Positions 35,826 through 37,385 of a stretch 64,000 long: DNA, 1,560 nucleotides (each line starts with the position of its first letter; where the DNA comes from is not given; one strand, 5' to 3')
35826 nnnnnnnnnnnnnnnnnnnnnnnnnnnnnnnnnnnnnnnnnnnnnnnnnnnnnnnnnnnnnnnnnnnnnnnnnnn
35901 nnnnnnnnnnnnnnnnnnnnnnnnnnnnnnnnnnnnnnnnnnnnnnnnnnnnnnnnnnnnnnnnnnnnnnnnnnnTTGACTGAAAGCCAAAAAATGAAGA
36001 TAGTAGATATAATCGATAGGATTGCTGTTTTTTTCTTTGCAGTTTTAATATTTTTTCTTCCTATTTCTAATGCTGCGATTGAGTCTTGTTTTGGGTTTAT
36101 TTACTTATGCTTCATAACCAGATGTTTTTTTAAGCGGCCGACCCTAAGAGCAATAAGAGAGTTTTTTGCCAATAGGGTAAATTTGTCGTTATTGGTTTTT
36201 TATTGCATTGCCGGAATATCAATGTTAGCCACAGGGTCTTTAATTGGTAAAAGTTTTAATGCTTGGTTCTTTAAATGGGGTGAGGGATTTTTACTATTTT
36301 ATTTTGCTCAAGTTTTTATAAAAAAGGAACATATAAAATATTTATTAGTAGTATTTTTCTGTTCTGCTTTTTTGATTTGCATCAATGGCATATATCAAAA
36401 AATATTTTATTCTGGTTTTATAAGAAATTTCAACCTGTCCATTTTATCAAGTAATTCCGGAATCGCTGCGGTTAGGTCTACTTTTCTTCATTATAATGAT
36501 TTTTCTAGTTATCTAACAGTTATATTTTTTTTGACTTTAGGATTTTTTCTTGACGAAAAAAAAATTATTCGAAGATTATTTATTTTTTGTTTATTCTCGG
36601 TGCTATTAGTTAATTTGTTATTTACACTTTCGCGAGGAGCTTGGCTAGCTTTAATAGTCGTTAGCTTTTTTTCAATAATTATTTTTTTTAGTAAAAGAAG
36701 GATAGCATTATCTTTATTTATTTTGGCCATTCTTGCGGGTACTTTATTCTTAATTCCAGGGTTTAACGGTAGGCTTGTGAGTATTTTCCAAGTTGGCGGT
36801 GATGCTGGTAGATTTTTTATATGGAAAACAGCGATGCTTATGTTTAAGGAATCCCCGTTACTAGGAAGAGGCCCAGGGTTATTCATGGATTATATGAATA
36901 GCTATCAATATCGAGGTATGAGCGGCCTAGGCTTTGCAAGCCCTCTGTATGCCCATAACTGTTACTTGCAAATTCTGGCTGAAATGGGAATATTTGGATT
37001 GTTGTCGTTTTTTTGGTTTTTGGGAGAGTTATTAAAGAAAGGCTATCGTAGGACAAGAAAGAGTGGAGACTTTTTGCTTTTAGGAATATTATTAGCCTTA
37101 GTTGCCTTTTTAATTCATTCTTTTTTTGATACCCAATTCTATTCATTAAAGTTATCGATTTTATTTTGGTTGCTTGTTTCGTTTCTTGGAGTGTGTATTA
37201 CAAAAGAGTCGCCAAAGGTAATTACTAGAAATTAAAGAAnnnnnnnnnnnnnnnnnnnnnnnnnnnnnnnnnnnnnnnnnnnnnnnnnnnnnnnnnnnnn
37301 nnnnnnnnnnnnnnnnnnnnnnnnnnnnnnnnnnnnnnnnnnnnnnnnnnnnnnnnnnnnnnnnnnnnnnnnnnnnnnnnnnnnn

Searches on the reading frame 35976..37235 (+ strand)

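Call 6: search_protein_families(library=pfam, proteins=[window:35976-37235:+])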
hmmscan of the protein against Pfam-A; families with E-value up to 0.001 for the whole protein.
window:35976-37235:+ (419 aa): 1 family
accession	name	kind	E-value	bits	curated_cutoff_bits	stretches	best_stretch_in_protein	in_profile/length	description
PF04932.20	Wzy_C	-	2.3e-22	79.8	31.7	1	207-346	3-149/149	O-Antigen ligase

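Call 70: search_protein_families(library=ncbifam, proteins=[window:35976-37235:+], max_evalue=0.00001)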
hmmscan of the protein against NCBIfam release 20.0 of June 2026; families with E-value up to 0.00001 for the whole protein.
window:35976-37235:+ (419 aa): 4 families
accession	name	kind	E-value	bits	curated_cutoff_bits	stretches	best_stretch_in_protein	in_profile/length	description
TIGR00947.1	2A73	equivalog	1.9e-24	86.5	366.4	1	8-405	13-420/425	IctB family putative bicarbonate transporter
TIGR03097.1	PEP_O_lig_1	hypoth_equivalog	3.1e-12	46.1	188.1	1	72-349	78-341/408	putative O-glycosylation ligase, exosortase A system-associated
NF012031.0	PRK15487.1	equivalog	1.5e-08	34.1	277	1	11-378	15-376/404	O-antigen ligase RfaL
TIGR04370.1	glyco_rpt_poly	subfamily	3e-08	33.1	40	1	114-404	63-396/396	oligosaccharide repeat unit polymerase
